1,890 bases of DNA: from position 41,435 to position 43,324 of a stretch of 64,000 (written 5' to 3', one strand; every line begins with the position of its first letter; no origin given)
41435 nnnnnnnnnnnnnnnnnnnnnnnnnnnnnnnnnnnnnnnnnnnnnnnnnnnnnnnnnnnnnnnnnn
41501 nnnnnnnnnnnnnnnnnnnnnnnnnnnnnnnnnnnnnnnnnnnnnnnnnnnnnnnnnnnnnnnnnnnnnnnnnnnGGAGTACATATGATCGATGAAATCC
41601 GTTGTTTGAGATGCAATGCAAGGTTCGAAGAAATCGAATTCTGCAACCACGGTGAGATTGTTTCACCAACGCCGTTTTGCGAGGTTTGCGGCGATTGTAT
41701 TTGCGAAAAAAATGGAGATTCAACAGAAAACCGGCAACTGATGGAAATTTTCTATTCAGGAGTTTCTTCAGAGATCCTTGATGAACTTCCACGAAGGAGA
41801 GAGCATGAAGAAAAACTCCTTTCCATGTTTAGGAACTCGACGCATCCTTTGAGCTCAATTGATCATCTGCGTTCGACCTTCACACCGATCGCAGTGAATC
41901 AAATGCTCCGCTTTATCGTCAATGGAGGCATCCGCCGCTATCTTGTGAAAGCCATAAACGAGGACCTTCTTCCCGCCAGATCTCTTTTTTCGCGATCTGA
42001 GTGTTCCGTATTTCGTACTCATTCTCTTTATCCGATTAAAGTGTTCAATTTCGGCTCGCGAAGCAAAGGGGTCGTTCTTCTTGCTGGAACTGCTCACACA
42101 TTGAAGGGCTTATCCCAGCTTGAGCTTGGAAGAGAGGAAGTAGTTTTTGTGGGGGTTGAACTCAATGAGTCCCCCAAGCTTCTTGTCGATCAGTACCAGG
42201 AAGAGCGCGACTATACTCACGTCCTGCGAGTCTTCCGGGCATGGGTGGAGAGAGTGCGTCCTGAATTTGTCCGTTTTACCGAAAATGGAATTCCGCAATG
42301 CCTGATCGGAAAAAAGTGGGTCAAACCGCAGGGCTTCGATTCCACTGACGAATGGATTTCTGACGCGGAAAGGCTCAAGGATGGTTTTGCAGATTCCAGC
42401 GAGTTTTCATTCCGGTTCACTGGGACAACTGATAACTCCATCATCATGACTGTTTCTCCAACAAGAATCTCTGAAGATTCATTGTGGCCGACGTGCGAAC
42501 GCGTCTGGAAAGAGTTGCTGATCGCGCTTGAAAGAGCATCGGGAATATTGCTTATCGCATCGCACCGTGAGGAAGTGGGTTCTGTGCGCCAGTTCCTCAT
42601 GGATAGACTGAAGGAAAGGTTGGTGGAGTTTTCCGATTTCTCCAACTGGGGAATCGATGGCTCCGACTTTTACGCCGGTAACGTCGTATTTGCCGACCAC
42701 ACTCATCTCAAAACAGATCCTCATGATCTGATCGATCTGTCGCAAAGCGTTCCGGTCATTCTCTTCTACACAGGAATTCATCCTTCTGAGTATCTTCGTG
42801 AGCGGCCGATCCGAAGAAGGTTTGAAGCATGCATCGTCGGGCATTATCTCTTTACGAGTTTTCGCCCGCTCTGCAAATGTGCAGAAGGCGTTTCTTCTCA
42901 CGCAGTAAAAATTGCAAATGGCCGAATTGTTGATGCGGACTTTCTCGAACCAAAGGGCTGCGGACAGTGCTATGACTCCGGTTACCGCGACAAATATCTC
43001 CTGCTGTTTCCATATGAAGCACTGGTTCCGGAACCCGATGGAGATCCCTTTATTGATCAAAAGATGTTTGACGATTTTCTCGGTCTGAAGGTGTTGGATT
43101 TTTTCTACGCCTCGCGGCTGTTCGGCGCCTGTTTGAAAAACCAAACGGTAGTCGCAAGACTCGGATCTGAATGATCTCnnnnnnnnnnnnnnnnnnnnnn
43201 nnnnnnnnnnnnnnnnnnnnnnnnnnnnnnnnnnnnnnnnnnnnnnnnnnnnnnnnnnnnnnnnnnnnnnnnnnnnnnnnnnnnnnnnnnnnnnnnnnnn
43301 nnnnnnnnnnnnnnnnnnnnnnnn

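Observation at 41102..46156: Intact four-gene operon: unknown protein, Zn-ribbon/degenerate PilB-like pseudo-ATPase, REC-like/Ser-Thr kinase, sigma54 activator, all with altered catalytic or contact motifs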

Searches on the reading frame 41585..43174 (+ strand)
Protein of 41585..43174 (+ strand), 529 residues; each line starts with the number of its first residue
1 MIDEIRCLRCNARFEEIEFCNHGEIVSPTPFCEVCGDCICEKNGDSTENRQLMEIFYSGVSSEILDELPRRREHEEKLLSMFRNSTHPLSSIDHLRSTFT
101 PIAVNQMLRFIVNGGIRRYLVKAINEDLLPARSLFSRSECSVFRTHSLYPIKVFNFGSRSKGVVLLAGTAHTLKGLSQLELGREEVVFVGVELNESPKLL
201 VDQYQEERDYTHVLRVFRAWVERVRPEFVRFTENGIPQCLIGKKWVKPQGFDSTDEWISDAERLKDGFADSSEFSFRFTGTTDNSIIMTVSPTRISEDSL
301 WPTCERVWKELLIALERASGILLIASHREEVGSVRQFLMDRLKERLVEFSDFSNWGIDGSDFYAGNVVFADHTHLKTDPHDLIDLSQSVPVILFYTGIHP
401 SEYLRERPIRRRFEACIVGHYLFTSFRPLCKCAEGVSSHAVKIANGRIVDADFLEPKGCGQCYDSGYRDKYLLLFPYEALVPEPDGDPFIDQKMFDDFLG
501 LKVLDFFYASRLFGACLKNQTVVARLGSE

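Call 3: search_protein_families(library=pfam, proteins=[window:41585-43174:+], max_evalue=1)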
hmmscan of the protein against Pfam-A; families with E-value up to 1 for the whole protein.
window:41585-43174:+ (529 aa): 0 families
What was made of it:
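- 41585..43174 (+): Gene B: 529-aa protein. It has an N-terminal Cys-rich zinc module (aa 7-40), a helical region, a GspE/PilT/VirB11-like two-domain fold with a degenerate nucleotide site, and a GspE-type tetracysteine knuckle (aa 430-471). No Pfam hit (call 3).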

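Call 4: search_protein_families(library=padloc, proteins=[window:41585-43174:+], max_evalue=0.1)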
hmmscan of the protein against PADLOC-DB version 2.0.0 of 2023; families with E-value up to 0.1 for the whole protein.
window:41585-43174:+ (529 aa): 0 families

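Call 7: find_homologous_proteins(query=window:41585-43174:+, max_evalue=0.001)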
Query window:41585-43174:+ (529 aa): 4 proteins with E <= 0.001 among 8000 candidates.
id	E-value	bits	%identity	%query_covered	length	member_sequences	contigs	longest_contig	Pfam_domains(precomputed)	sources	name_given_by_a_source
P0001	0.0e+0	1230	100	100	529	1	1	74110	-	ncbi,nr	ncbi:hypothetical protein L0156_02235 [bacterium]|nr:hypothetical protein [bacterium]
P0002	7.1e-284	961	79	100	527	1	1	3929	-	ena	-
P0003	1.9e-274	929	77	100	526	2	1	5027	-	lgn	-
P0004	1.5e-139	484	43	99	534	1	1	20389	-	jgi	jgi:ribosomal protein L31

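Call 8: search_solved_structures(query=window:41585-43174:+, max_evalue=10)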
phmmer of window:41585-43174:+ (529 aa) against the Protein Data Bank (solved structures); distinct sequences matched with E-value up to 10: 4.
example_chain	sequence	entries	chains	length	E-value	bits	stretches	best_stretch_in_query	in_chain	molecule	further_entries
8pr6_A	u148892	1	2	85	0.11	14.4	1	303-374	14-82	Thioredoxin family protein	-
7cv6_B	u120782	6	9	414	0.82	11.5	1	15-98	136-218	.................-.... protein 2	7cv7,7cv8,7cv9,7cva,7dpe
4v6u_Bb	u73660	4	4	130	2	10.2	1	206-254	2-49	50S ribosomal protein L32e | Large ribosomal subunit protein eL32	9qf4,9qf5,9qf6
9sra_Bb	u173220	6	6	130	2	10.2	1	206-254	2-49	Large ribosomal subunit protein eL32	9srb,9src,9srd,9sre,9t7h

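Call 9: find_encoding_contigs(protein=P0004, flank=10000, max_places=4)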
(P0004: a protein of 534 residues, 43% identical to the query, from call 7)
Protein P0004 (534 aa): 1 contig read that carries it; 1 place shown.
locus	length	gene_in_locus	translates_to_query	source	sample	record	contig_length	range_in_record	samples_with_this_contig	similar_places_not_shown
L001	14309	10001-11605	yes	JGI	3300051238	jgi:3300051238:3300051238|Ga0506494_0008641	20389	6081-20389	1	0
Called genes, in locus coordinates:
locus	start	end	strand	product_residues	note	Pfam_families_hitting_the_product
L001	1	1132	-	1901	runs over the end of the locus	-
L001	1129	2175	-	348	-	-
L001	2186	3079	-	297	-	-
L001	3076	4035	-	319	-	-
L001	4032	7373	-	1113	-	PF19044:P-loop_TraG (faint)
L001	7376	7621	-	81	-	-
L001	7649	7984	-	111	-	PF04956:TrbC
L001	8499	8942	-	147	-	-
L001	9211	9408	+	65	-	-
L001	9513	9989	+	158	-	-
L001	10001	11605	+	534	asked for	-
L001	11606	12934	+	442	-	PF00069:Pkinase, PF01636:APH (faint), PF07714:PK_Tyr_Ser-Thr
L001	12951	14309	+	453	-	?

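Call 10: find_encoding_contigs(protein=P0003, flank=10000, max_places=4)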
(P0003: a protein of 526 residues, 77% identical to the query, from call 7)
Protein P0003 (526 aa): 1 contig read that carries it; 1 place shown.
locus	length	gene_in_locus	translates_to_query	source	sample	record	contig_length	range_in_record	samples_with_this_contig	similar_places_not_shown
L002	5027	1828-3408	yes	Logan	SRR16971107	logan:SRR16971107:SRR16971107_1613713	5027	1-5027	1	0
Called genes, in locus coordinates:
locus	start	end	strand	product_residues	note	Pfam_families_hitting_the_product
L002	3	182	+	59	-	?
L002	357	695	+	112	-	-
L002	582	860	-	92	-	-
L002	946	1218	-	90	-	-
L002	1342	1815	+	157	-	-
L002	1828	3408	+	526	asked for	-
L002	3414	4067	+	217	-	-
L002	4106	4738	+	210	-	PF00069:Pkinase, PF07714:PK_Tyr_Ser-Thr (weak)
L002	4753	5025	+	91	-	?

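Call 11: find_encoding_contigs(protein=P0002, flank=10000, max_places=4)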
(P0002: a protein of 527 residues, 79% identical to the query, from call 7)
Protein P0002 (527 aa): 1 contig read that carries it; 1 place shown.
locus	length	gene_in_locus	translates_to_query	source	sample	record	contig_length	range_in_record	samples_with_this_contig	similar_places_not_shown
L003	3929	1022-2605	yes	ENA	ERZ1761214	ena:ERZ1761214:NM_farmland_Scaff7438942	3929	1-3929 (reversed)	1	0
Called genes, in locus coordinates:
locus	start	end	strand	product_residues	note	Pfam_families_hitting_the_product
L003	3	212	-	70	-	?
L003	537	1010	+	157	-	-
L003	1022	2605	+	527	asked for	-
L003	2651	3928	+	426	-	?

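Call 16: search_protein_families(library=ncbifam, proteins=[window:41585-43174:+], max_evalue=0.1)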
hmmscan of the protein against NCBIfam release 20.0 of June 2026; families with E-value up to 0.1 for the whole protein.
window:41585-43174:+ (529 aa): 0 families

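Call 22: predict_structure(alignment_id=A1)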
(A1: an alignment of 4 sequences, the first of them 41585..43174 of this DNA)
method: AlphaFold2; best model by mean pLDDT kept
length: 529 residues; sequences in the alignment: 4
mean_pLDDT: 45.1   pTM: 0.34
mean pLDDT of the five models: 45.1, 38.9, 38.8, 35.6, 31.8
residues with pLDDT >= 90: 0; 70-90: 1; 50-70: 193; < 50: 335
segments of 3 or more residues with pLDDT < 50: 1-3, 22-26, 42-45, 67-75, 77-79, 84-128, 156-161, 168-173, 182-274, 292-319, 345-348, 350-366, 424-438, 444-448, 450-529
pLDDT, mean of each block of 10 residues (from residue 1): 55 55 51 58 52 58 47 47 46 45 46 40 46 61 56 50 51 51 45 32 29 34 30 29 22 22 24 45 52 41 42 47 57 57 50 41 45 68 55 59 65 56 48 46 50 45 39 40 38 38 30 29 26
secondary structure, 60 per line:
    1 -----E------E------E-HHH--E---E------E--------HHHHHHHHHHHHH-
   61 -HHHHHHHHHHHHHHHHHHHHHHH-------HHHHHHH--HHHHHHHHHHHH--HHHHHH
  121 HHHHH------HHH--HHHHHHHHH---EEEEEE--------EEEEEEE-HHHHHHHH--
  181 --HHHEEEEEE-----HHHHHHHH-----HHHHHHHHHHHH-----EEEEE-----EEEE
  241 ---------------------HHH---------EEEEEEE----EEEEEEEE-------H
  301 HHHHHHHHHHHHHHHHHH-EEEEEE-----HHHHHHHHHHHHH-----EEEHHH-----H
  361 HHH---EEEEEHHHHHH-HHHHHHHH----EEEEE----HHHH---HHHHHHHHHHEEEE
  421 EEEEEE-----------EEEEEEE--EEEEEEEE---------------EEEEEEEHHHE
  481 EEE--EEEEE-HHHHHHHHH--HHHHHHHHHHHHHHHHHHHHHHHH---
elements in order: H47-59 H62-84 H92-98 H101-112 H115-125 H137-145 E149-154 E163-169 H171-178 E186-191 H197-204 H210-221 E227-231 E237-240 E274-280 E285-292 H300-318 E320-325 H331-343 E349-351 H360-363 E367-371 H372-377 H379-386 E391-395 H400-403 H407-416 E417-426 E438-444 E447-454 E470-476 E480-483 E486-490 H492-500 H503-526
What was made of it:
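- Tried and rejected: The first AF2 run, with 4 sequences, was unusable (pLDDT 45, call 22).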

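Call 24: search_protein_representatives(alignment_id=A1)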
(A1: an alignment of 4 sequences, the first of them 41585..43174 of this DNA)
Query: 4 sequences, 528 profile positions. Proteins with E-value up to 0.001 (for the whole library): 4; up to 1e-10: 4; up to 1e-30: 4. The best 4 are listed.
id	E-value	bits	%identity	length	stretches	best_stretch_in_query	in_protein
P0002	0.0e+00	1077.4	-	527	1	2-528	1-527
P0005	1.3e-118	413.3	-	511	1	2-525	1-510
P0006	1.4e-110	386.8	-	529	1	3-526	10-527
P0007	1.5e-85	304.2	-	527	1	3-519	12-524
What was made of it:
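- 41585..43174 (+): The family has 7 members among 1.84 billion cluster representatives (calls 7, 24).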

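Call 28: find_encoding_contigs(protein=P0007, flank=10000, max_places=3)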
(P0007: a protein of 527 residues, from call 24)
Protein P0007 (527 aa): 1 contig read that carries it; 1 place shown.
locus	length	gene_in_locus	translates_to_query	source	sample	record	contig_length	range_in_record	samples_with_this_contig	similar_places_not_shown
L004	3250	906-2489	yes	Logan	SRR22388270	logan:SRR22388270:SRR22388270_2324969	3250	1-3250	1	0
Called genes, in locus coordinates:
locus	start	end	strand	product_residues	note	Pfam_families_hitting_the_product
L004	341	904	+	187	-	-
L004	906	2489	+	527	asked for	-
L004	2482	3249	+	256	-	?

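Call 30: find_encoding_contigs(protein=P0005, flank=10000, max_places=3)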
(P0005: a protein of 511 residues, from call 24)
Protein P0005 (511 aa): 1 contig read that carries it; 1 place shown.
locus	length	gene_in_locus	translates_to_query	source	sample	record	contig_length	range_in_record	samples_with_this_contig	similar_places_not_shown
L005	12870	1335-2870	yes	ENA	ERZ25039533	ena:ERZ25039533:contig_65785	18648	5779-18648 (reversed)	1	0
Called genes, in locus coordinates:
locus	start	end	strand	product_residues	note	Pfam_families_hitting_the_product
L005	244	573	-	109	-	PF00436:SSB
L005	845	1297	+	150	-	-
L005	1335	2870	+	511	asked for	-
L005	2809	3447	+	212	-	-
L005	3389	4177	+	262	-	PF00069:Pkinase, PF07714:PK_Tyr_Ser-Thr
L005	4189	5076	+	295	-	PF00158:Sigma54_activat, PF14532:Sigma54_activ_2 (weak)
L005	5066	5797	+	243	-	PF00158:Sigma54_activat, PF14532:Sigma54_activ_2 (weak), PF25601:AAA_lid_14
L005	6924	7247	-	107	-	-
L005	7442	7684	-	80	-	-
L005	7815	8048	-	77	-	-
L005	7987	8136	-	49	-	-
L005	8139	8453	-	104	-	PF12728:HTH_17 (weak)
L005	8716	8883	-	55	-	-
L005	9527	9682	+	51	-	-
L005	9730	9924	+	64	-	-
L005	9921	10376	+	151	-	-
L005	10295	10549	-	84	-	-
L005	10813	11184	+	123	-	-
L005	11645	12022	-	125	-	PF12637:TSCPD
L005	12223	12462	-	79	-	-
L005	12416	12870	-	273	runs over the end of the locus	-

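Call 31: find_encoding_contigs(protein=P0006, flank=10000, max_places=3)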
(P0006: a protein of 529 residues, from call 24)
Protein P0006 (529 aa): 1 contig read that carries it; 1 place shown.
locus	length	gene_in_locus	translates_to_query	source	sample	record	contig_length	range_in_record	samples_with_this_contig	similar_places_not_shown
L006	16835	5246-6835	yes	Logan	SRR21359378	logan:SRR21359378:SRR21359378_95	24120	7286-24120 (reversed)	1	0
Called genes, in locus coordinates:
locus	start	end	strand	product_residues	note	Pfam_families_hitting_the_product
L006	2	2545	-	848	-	?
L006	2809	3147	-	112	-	PF04956:TrbC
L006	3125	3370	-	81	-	-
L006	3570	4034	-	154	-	PF00436:SSB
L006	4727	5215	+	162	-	-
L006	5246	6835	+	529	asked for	-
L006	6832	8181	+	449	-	PF00069:Pkinase, PF07714:PK_Tyr_Ser-Thr (weak)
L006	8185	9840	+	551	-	PF01590:GAF (weak), PF01078:Mg_chelatase (faint), PF00158:Sigma54_activat, PF14532:Sigma54_activ_2, PF07728:AAA_5, PF25601:AAA_lid_14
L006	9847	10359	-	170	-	-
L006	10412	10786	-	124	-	-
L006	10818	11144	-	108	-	-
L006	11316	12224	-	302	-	-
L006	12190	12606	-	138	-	-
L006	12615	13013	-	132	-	PF12637:TSCPD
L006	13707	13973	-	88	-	-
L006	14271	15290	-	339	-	-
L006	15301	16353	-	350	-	PF03837:RecT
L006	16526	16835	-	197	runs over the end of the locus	-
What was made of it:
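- Checked: The gene order is kept in 6 other loci (calls 9-11, 28, 30, 31).
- The order is conserved in all 7 known loci (calls 9-11, 28, 30, 31). Every locus with enough flank shows mobile-element genes (TrbC, VirB4-like, SSB, RecT, TSCPD, HTH_17; calls 9, 30, 31).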

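Call 34: search_solved_structures(query=A2, max_evalue=10, show_alignments=3)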
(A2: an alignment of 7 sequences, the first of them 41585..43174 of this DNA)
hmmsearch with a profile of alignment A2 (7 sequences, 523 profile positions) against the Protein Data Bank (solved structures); distinct sequences matched with E-value up to 10: 7.
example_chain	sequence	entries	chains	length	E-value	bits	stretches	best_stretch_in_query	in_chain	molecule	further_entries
5it5_F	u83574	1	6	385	0.26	12.9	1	418-465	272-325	ATP binding motif-containing protein PilF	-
5oiu_A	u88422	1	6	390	0.26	12.9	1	418-465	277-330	Type IV pilus assembly protein PilF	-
6ejf_A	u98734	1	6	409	0.28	12.8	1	418-465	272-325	Type IV pilus assembly protein PilF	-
1irx_A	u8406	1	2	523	0.42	12.2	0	210-260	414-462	lysyl-tRNA synthetase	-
6f8l_G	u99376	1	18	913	0.74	11.4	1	418-465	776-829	Type IV pilus assembly protein PilF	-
2fc7_A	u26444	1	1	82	4.1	8.9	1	5-46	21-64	ZZZ3 protein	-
6e83_B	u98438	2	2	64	5.4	8.5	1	5-45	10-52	ZZ-type zinc finger-containing protein 3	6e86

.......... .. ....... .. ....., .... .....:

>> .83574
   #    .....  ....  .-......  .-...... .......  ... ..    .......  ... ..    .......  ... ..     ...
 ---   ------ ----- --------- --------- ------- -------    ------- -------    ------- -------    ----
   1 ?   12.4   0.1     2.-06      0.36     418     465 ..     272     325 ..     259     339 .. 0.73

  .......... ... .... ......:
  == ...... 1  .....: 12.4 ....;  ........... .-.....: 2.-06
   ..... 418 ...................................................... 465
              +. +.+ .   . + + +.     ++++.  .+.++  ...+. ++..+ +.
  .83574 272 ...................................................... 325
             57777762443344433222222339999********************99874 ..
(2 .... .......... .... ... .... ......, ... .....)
